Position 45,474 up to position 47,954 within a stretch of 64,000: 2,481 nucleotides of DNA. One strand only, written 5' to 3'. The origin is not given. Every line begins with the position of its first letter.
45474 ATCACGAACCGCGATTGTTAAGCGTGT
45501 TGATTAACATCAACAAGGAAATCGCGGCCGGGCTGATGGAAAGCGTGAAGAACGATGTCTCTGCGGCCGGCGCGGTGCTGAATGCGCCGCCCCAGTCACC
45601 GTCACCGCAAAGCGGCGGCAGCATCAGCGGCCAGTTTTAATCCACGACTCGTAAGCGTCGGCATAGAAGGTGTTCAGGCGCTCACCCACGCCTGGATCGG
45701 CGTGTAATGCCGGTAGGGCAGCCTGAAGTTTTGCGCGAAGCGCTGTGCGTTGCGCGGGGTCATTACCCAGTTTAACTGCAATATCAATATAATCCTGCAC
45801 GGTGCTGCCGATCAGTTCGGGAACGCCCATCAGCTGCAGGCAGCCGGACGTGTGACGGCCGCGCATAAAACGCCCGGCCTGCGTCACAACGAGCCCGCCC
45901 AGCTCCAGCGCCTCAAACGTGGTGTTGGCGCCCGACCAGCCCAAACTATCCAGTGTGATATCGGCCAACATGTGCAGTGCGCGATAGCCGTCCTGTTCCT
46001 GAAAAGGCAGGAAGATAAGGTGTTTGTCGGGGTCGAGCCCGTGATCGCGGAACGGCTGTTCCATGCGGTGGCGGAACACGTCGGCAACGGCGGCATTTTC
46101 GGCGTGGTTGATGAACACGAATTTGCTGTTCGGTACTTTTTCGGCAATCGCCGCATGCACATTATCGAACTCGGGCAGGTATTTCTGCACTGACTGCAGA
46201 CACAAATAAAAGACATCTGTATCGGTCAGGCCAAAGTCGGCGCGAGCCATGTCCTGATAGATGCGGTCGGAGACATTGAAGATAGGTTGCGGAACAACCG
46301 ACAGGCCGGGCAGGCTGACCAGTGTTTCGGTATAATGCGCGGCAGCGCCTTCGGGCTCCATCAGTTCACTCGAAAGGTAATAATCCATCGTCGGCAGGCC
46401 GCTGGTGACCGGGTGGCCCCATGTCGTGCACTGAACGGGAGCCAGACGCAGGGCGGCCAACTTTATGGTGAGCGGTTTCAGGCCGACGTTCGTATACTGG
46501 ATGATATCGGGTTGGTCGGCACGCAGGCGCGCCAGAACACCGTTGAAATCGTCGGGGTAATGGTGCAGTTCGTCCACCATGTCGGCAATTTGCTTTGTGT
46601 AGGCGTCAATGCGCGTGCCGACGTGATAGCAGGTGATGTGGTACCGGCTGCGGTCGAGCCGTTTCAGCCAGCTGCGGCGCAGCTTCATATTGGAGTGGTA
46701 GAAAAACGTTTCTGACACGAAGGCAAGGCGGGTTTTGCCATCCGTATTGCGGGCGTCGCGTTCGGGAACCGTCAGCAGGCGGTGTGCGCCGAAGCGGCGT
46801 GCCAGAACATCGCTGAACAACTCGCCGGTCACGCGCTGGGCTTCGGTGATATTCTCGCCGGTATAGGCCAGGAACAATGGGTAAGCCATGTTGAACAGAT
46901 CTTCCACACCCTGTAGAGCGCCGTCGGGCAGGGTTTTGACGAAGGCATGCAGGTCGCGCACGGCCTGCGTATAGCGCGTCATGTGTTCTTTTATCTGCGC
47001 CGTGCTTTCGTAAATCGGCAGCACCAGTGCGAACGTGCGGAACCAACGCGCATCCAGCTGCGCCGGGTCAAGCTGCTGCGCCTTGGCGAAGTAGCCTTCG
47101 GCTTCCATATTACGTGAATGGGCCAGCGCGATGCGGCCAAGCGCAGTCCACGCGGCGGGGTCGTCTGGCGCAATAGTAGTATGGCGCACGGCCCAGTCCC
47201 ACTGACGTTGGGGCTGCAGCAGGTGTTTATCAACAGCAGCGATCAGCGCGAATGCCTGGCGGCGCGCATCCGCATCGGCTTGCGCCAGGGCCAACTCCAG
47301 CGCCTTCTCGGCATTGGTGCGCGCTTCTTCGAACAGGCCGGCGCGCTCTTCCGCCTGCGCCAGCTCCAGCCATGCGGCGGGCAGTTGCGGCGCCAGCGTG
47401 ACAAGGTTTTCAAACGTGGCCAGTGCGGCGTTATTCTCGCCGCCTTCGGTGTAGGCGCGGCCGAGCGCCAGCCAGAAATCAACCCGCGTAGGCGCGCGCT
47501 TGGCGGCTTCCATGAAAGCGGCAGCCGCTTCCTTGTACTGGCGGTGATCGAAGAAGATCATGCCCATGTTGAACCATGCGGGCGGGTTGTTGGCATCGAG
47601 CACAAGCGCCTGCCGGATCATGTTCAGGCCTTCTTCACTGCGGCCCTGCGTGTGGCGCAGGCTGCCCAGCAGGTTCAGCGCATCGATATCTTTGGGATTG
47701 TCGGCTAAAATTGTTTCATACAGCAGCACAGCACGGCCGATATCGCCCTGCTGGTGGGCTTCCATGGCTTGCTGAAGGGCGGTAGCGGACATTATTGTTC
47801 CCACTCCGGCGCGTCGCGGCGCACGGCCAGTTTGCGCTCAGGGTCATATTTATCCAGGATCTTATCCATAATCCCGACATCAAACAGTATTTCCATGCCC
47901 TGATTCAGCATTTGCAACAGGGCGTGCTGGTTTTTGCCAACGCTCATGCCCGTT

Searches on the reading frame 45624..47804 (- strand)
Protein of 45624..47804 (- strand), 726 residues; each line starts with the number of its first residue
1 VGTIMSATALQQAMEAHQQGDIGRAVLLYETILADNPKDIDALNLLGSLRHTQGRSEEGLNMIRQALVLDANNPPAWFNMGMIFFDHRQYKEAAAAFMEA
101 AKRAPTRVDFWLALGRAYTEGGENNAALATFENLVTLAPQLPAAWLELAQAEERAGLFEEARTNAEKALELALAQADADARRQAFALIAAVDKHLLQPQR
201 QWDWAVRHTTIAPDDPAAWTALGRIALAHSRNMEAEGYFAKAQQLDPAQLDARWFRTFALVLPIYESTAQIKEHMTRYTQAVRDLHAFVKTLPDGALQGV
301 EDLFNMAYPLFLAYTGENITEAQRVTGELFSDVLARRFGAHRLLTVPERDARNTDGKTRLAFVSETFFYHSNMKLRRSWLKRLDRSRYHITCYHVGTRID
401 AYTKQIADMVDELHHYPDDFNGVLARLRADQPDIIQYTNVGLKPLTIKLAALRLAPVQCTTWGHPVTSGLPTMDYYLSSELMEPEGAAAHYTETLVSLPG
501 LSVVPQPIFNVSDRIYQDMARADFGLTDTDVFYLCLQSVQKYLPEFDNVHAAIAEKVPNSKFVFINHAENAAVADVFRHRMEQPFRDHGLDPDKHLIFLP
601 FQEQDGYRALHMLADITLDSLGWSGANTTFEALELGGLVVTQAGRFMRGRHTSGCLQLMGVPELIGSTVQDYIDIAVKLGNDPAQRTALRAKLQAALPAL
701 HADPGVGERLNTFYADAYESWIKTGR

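Call 74: search_protein_families(library=pfam, proteins=[window:45624-47804:-], max_evalue=0.00001)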
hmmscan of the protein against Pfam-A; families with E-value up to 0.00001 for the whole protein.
window:45624-47804:- (726 aa): 13 families
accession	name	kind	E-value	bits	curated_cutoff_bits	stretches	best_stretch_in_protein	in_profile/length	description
PF13844.12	Glyco_transf_41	-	4.9e-27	94.8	25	2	520-695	358-526/543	Glycosyl transferase family 41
PF13431.12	TPR_17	-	6.8e-20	70.1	24.4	0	28-59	1-32/34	Tetratricopeptide repeat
PF07719.23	TPR_2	-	4.8e-19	67.3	27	0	75-106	2-33/34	Tetratricopeptide repeat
PF13432.12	TPR_16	-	5.1e-18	65.6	32.7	1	79-142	2-65/65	Tetratricopeptide repeat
PF13181.12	TPR_8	-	4.8e-17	61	25.7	0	75-106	2-33/34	Tetratricopeptide repeat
PF00515.34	TPR_1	-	2.2e-15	56.2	27.8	0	75-106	2-33/34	Tetratricopeptide repeat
PF13428.12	TPR_14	-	2.1e-14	53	23.5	0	109-151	2-44/44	Tetratricopeptide repeat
PF23914.1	TPR_CcmH_CycH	-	5.7e-13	49.4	42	0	212-254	46-88/158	Cytochrome c-type biogenesis protein H TPR domain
PF14559.12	TPR_19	-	5.7e-13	49.4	25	0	17-77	2-61/68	Tetratricopeptide repeat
PF13414.12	TPR_11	-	1.9e-12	47.1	26.8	0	115-151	1-37/42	TPR repeat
PF13371.12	TPR_9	-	2e-11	44.2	35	0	117-183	4-70/73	Tetratricopeptide repeat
PF24575.1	TPR_Slam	-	1.7e-08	35.2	35.2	0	9-38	50-79/104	Surface lipoprotein assembly modifier, N-terminal TPR repeats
PF13174.12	TPR_6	-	2.7e-07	31.2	26.3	0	111-140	3-32/33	Tetratricopeptide repeat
